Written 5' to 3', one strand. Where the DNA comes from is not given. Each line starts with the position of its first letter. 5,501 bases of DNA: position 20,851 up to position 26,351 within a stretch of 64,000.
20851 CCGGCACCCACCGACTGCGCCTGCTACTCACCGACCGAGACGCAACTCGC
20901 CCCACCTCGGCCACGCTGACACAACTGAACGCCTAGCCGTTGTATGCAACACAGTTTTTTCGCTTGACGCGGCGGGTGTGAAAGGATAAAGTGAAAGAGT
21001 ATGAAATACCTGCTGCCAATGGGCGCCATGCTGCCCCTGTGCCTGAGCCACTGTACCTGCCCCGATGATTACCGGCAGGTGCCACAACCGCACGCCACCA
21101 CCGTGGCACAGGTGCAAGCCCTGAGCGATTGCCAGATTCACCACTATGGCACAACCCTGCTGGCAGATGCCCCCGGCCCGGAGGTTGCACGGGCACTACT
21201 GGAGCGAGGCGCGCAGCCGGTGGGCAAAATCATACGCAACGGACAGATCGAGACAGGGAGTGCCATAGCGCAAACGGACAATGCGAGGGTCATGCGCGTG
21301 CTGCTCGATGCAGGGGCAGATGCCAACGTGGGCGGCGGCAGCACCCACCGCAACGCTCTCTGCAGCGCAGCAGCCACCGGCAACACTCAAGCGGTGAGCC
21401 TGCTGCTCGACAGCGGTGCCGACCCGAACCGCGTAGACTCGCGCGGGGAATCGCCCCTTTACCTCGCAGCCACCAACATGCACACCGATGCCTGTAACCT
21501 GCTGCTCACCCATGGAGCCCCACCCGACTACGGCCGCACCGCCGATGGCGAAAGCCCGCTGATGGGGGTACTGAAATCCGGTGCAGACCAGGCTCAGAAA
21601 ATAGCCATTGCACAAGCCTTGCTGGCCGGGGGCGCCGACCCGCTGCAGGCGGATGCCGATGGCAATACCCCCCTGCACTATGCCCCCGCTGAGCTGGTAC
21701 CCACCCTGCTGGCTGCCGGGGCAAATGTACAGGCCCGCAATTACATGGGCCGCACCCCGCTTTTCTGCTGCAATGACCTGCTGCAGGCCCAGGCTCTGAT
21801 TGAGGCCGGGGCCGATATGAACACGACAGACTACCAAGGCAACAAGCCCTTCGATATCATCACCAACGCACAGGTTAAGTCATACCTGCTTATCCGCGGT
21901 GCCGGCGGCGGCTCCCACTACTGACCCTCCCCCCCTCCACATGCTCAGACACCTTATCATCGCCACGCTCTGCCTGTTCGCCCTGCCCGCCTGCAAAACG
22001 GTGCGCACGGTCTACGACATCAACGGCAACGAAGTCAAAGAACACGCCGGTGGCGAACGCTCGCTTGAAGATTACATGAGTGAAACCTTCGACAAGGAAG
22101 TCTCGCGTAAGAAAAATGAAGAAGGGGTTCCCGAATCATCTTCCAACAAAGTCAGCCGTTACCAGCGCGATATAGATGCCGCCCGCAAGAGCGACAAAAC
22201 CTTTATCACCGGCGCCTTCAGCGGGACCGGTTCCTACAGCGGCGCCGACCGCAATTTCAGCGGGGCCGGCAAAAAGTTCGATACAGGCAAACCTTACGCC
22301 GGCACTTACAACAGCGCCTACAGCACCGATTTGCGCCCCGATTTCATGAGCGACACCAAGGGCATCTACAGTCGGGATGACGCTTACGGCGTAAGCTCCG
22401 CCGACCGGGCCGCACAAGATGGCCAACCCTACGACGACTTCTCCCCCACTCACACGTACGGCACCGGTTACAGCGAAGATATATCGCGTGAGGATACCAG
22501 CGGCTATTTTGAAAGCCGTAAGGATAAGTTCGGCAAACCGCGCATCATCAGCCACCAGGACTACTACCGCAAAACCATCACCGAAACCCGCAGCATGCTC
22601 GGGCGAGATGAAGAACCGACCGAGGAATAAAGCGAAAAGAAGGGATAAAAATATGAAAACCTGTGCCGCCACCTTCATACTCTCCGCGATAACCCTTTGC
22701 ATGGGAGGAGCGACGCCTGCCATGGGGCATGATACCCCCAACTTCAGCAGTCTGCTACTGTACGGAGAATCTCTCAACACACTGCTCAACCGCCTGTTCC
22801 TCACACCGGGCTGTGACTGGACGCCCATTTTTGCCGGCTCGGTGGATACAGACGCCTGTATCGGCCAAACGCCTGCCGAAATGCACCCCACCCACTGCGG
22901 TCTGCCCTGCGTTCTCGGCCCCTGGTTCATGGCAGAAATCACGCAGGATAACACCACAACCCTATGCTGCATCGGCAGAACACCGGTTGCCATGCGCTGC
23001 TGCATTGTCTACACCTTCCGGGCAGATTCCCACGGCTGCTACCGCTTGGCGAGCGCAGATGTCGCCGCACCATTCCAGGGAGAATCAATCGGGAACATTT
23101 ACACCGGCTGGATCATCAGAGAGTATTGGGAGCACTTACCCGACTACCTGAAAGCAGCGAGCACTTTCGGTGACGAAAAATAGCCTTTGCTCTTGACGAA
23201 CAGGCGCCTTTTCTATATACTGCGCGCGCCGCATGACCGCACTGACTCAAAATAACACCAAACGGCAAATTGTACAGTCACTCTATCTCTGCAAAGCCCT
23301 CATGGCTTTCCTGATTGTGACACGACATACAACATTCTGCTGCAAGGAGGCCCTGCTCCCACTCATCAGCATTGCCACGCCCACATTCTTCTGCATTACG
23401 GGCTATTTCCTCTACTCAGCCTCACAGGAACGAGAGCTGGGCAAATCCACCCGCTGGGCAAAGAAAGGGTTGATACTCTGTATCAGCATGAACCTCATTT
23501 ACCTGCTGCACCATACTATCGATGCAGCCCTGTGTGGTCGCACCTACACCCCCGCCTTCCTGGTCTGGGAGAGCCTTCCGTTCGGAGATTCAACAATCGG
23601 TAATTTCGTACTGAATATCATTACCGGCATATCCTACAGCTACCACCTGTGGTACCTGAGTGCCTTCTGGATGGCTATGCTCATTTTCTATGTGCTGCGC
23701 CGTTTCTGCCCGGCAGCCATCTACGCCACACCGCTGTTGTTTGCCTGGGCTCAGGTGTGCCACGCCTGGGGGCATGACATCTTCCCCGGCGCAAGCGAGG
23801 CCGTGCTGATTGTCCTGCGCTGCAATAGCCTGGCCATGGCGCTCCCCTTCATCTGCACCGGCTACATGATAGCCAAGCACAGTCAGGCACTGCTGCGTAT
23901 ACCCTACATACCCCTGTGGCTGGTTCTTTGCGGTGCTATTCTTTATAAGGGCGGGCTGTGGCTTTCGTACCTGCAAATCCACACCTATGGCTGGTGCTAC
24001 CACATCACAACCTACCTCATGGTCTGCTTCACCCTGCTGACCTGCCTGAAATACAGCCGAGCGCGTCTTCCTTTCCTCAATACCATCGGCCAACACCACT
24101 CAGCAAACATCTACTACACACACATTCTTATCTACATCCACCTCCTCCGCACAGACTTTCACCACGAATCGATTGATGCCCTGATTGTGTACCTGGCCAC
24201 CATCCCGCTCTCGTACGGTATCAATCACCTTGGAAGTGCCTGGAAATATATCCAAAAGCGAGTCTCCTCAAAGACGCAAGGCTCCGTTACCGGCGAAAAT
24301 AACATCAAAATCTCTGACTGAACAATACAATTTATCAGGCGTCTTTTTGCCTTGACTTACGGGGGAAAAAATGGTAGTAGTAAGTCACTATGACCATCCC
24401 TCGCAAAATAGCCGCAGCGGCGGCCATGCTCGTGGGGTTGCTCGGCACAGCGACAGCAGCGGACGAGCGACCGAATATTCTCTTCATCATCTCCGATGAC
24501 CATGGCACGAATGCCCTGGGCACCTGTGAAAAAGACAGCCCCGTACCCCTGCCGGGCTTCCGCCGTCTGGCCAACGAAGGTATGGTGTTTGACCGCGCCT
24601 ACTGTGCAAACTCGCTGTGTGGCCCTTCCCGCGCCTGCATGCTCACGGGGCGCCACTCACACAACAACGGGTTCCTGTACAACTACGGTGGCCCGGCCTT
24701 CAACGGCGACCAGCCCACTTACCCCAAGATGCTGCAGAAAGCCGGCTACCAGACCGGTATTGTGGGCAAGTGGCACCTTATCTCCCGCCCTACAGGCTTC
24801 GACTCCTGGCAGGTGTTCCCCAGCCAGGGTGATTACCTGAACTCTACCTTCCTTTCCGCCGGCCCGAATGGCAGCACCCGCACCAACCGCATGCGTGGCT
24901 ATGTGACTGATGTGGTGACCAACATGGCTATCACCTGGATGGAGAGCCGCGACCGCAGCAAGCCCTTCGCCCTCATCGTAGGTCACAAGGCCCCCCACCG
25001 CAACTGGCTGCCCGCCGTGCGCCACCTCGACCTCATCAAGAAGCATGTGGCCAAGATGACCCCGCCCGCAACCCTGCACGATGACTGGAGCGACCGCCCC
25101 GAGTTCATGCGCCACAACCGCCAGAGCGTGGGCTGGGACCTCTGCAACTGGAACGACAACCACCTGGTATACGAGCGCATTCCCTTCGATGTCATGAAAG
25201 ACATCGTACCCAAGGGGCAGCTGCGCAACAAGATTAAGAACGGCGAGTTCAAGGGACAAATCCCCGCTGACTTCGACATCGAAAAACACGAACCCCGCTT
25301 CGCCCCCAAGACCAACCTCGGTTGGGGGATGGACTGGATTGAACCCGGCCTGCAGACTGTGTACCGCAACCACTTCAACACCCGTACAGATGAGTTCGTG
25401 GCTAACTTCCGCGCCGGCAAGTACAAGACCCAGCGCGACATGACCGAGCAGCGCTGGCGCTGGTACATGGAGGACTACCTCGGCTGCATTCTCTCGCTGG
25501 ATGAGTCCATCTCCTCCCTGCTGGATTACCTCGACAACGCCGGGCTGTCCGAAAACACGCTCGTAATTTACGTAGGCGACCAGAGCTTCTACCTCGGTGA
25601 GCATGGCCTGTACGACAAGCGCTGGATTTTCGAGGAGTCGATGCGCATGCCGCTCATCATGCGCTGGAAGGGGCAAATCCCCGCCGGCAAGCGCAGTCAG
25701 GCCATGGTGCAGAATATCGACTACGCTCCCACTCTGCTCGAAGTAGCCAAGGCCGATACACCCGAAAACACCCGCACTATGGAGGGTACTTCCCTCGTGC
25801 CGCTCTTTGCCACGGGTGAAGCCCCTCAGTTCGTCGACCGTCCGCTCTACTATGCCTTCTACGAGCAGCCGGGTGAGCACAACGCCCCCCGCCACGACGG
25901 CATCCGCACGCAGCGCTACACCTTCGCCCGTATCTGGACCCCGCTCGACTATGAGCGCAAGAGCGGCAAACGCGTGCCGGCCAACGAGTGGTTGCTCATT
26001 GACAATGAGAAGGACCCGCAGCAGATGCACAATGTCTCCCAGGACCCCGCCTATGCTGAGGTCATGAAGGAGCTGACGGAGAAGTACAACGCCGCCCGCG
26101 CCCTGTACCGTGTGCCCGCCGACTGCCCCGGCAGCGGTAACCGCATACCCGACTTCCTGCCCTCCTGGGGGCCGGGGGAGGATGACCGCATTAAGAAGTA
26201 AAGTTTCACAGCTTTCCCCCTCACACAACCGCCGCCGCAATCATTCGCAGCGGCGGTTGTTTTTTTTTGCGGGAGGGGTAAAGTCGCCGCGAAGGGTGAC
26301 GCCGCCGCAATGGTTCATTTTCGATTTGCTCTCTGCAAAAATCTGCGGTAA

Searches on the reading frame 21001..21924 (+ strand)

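Call 33: search_protein_families(library=pfam, proteins=[window:21001-21924:+], max_evalue=0.001)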
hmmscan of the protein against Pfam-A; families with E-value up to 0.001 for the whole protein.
window:21001-21924:+ (307 aa): 5 families
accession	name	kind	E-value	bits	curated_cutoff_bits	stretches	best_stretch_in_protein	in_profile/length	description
PF12796.13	Ank_2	-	3.8e-33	114.3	27.3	4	90-174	5-85/90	Ankyrin repeats (3 copies)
PF00023.36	Ank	-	5.8e-23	80.1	21.1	2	117-146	3-32/33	Ankyrin repeat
PF13637.12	Ank_4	-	7.8e-22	77.3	22.7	1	120-169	1-50/50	Ankyrin repeats (many copies)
PF13857.12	Ank_5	-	7.7e-13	48.9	27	1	101-156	1-56/56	Ankyrin repeats (many copies)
PF13606.12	Ank_3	-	1.3e-10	40.8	22.3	0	149-176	2-29/30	Ankyrin repeat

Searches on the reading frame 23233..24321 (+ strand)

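Call 33: search_protein_families(library=pfam, proteins=[window:23233-24321:+], max_evalue=0.001)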
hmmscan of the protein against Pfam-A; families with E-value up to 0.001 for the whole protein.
window:23233-24321:+ (362 aa): 1 family
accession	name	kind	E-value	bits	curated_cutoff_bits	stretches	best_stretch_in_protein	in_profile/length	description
PF01757.29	Acyl_transf_3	-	7.8e-11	42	31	1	21-330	8-324/326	Acyltransferase domain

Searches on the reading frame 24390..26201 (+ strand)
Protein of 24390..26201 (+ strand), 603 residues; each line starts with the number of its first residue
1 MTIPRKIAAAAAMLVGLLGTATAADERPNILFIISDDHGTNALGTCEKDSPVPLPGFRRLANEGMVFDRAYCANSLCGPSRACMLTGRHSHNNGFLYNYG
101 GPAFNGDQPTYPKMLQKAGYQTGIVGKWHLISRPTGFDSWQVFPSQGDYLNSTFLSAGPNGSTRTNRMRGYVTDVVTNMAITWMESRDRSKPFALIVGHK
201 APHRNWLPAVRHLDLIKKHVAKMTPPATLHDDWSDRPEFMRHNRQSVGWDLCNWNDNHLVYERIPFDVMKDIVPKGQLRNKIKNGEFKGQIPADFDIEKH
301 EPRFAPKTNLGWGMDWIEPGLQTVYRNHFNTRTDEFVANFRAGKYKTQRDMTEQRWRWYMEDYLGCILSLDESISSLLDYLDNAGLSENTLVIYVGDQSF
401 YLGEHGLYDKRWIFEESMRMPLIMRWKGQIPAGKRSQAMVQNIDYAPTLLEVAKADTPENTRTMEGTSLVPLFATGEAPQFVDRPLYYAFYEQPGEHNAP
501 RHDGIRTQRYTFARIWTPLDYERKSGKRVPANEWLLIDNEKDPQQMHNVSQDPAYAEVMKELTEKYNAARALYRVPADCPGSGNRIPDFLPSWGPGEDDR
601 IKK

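Call 33: search_protein_families(library=pfam, proteins=[window:24390-26201:+], max_evalue=0.001)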
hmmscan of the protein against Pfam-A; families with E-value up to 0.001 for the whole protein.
window:24390-26201:+ (603 aa): 3 families
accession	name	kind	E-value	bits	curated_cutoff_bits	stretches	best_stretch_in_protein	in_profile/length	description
PF00884.28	Sulfatase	-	2.2e-45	155.7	25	2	28-207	1-180/301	Sulfatase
PF16347.10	SGSH_C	-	1.4e-42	145.9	29.3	1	403-569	1-151/154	N-sulphoglucosamine sulphohydrolase, C-terminal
PF01663.27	Phosphodiest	-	2e-06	28.1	23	0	53-99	19-66/342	Type I phosphodiesterase / nucleotide pyrophosphatase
